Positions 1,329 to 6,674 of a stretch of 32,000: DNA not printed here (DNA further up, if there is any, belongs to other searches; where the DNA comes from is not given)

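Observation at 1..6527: Bacterial-style two-subunit helicase-nuclease (AddAB/AdnAB-like) in an archaeal chromosome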

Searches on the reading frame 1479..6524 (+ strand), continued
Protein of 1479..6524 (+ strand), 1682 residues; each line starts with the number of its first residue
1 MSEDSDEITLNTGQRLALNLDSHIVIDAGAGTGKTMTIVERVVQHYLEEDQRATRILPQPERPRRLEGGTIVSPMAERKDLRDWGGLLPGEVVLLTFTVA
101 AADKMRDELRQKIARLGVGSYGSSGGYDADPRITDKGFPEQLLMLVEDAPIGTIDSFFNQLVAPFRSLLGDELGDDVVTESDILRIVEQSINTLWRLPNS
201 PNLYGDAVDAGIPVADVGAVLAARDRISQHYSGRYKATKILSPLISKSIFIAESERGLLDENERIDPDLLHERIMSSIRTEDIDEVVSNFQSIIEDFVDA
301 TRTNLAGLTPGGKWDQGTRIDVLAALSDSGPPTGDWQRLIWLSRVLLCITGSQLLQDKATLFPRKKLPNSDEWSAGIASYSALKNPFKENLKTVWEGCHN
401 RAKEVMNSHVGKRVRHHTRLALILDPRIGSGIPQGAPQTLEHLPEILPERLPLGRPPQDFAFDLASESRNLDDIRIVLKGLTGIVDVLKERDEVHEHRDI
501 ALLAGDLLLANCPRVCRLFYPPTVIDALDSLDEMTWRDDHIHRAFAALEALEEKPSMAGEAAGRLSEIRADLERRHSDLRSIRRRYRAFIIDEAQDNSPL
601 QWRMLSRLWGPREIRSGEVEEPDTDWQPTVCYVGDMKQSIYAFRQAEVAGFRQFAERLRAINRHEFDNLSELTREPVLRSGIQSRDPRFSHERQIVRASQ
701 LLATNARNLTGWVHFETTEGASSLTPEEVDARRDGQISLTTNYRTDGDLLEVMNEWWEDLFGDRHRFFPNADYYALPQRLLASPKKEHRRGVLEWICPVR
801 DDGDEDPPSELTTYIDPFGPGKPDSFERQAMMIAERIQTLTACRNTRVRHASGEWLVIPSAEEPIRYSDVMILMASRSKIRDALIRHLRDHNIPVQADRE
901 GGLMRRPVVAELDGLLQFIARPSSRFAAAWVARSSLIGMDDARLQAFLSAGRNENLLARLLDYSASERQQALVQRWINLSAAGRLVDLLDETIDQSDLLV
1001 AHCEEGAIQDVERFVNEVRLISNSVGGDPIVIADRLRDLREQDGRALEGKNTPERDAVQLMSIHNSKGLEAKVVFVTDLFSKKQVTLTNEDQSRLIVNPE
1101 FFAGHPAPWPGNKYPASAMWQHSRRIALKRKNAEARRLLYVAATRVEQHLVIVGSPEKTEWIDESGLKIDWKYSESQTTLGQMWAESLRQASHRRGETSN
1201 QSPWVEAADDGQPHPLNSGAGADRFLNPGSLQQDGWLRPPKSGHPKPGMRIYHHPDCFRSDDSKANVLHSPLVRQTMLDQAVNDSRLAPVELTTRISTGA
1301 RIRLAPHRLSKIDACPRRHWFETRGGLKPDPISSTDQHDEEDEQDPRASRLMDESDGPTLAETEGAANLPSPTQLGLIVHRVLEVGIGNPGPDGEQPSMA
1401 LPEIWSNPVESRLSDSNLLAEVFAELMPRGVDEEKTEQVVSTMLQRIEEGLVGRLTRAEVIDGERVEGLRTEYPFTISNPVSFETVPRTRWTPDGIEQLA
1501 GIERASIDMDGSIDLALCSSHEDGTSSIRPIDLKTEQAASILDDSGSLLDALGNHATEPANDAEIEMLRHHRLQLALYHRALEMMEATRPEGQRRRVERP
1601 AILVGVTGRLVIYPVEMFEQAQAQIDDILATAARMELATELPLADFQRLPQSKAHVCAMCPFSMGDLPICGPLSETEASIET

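Call 74: fold_search(model_id=the predicted structure, library=pdb)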
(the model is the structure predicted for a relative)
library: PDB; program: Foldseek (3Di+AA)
matches with E <= 10: 323; with E <= 0.001: 58
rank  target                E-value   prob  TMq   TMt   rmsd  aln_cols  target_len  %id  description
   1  3u44_B                2.8e-19  1.00  0.46  0.48  12.8      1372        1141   12  Crystal structure of AddAB-DNA complex (released 2012-03-21)
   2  4cei_B                4.7e-19  1.00  0.42  0.43  13.8      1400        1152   12  Crystal structure of ADPNP-bound AddAB with a forked DNA substrate (released 2014-03-12)
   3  4ceh_B                5.2e-19  1.00  0.48  0.50  12.2      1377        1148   12  Crystal structure of AddAB with a forked DNA substrate (released 2014-03-12)
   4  3u4q_B                5.8e-19  1.00  0.45  0.47  12.9      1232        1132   12  Structure of AddAB-DNA complex at 2.8 angstroms (released 2012-03-21)
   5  4cej_B                9.5e-19  1.00  0.46  0.48  12.9      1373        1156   12  Crystal structure of AddAB-DNA-ADPNP complex at 3 Angstrom resolution (released 2014-03-12)
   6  9np6_A                2.3e-15  1.00  0.35  0.43  14.6      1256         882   15  Cryo-EM structure of AdnA(D934A)-AdnB(D1014A) in complex with AMPPNP and blunt end DNA (released 2025-03-19)
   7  6ppj_A                8.5e-15  1.00  0.35  0.42  14.9      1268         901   14  Cryo-EM structure of AdnA(D934A)-AdnB(D1014A) in complex with AMPPNP (released 2019-11-20)
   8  6ppr_A                6.3e-13  1.00  0.33  0.42  15.2      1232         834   15  Cryo-EM structure of AdnA(D934A)-AdnB(D1014A) in complex with AMPPNP and DNA (released 2019-11-20)
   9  8b1t_C                8.8e-11  1.00  0.35  0.38  17.1      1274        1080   12  RecBCD-DNA in complex with the phage protein Abc2 (released 2022-12-28)
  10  2is4_A                1.6e-10  1.00  0.26  0.43  14.6       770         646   11  Crystal structure of UvrD-DNA-ADPNP ternary complex (released 2007-01-09)
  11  2is6_B                3.0e-10  1.00  0.25  0.41  14.9       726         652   12  Crystal structure of UvrD-DNA-ADPMgF3 ternary complex (released 2007-01-09)
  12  1w36_F                3.9e-10  1.00  0.33  0.36  17.7      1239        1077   13  RecBCD:DNA complex (released 2004-11-04)
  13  4c2u_A                8.1e-10  1.00  0.27  0.45  15.4       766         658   12  Crystal structure of Deinococcus radiodurans UvrD in complex with DNA, Form 1 (released 2013-10-30)
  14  4c30_F                9.0e-10  1.00  0.26  0.44  14.9       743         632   12  Crystal structure of Deinococcus radiodurans UvrD in complex with DNA, form 2 (released 2013-10-30)
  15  2is4_B                9.4e-10  1.00  0.27  0.45  14.7       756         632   12  Crystal structure of UvrD-DNA-ADPNP ternary complex (released 2007-01-09)
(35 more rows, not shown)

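Call 83: search_protein_families(library=pfam, proteins=[L002:5397-6323:+, L002:4311-5354:+], max_evalue=0.01)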
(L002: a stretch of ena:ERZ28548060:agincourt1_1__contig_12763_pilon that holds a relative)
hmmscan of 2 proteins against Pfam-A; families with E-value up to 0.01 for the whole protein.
L002:5397-6323:+ (309 aa): 0 families

L002:4311-5354:+ (348 aa): 4 families
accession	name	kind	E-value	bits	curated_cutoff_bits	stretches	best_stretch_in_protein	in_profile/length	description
PF01212.27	Beta_elim_lyase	-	2.1e-102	342.8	27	1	10-295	1-285/288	Beta-eliminating lyase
PF01053.26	Cys_Met_Meta_PP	-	2.5e-05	23.4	27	1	40-87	51-98/381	Cys/Met metabolism PLP-dependent enzyme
PF00202.27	Aminotran_3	-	0.00036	19.8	30.5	0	284-345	357-400/403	Aminotransferase class-III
PF00266.25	Aminotran_5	-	0.00054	19.5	21.5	1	44-240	46-230/371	Aminotransferase class-V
